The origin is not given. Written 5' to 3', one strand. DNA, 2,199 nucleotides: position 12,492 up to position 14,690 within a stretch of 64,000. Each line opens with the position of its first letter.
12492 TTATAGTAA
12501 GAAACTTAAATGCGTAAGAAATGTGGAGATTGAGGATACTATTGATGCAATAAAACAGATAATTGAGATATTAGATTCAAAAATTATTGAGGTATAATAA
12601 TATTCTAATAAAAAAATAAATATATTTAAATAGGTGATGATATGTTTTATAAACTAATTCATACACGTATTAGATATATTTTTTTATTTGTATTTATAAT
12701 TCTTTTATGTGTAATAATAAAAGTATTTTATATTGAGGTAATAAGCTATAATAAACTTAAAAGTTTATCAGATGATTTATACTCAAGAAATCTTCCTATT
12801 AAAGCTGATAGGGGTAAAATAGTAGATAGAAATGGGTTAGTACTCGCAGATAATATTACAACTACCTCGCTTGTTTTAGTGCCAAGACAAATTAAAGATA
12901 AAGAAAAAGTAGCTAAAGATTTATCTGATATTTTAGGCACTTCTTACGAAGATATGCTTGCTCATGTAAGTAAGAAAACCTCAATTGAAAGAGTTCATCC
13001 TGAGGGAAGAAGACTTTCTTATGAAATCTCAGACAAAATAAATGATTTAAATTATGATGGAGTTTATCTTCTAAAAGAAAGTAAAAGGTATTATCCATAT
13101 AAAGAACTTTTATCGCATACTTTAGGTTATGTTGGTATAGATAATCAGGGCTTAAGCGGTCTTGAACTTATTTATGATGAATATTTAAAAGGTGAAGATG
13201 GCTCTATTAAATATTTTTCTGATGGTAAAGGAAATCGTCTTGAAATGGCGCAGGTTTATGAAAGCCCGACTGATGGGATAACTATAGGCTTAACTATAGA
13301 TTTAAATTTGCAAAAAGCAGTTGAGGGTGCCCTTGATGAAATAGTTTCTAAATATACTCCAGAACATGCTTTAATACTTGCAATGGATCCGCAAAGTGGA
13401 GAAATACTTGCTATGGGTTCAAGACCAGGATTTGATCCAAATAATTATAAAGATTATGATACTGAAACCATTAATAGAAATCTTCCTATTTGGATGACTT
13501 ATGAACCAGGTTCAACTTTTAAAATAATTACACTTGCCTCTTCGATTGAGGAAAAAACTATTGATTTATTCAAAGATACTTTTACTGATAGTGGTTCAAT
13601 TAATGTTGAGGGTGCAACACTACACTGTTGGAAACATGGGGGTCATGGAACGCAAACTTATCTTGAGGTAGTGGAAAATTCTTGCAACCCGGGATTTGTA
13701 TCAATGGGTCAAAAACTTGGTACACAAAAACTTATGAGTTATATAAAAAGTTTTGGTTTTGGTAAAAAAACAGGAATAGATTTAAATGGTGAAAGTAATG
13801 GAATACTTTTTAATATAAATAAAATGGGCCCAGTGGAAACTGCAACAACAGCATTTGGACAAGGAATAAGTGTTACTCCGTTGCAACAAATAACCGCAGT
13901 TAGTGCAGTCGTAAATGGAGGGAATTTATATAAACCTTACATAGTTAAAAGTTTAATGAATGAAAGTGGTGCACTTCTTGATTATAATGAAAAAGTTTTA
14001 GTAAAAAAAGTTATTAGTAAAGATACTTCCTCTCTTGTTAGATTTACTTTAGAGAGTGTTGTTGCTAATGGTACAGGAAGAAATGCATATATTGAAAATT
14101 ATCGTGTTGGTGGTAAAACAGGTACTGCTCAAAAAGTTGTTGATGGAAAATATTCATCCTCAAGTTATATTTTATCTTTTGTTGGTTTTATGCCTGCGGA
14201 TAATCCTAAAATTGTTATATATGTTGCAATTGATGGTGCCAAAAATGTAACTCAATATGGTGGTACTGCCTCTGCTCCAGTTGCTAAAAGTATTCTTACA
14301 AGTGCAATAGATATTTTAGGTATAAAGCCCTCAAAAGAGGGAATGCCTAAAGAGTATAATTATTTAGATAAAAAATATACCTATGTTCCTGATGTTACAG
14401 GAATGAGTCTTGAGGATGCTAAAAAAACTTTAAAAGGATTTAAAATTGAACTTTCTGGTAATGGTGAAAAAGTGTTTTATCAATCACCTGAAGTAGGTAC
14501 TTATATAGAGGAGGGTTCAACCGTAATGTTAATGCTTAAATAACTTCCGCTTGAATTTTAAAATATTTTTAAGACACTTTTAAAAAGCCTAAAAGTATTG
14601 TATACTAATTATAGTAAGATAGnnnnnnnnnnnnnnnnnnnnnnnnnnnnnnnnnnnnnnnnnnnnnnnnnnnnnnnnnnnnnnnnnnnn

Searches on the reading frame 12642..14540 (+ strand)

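Call 15: search_protein_families(library=pfam, proteins=[window:12642-14540:+], max_evalue=0.001)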
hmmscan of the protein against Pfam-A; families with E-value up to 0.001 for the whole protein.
window:12642-14540:+ (633 aa): 3 families
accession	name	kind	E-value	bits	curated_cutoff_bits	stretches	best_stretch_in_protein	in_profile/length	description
PF00905.27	Transpeptidase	-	3.5e-82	276.4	22.1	1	245-552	3-298/299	Penicillin binding protein transpeptidase domain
PF03717.20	PBP_dimer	-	5.2e-24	86.1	24.4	1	53-201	2-177/180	Penicillin-binding Protein dimerisation domain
PF03793.24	PASTA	-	6.6e-12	45.6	23.2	1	581-630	2-60/64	PASTA domain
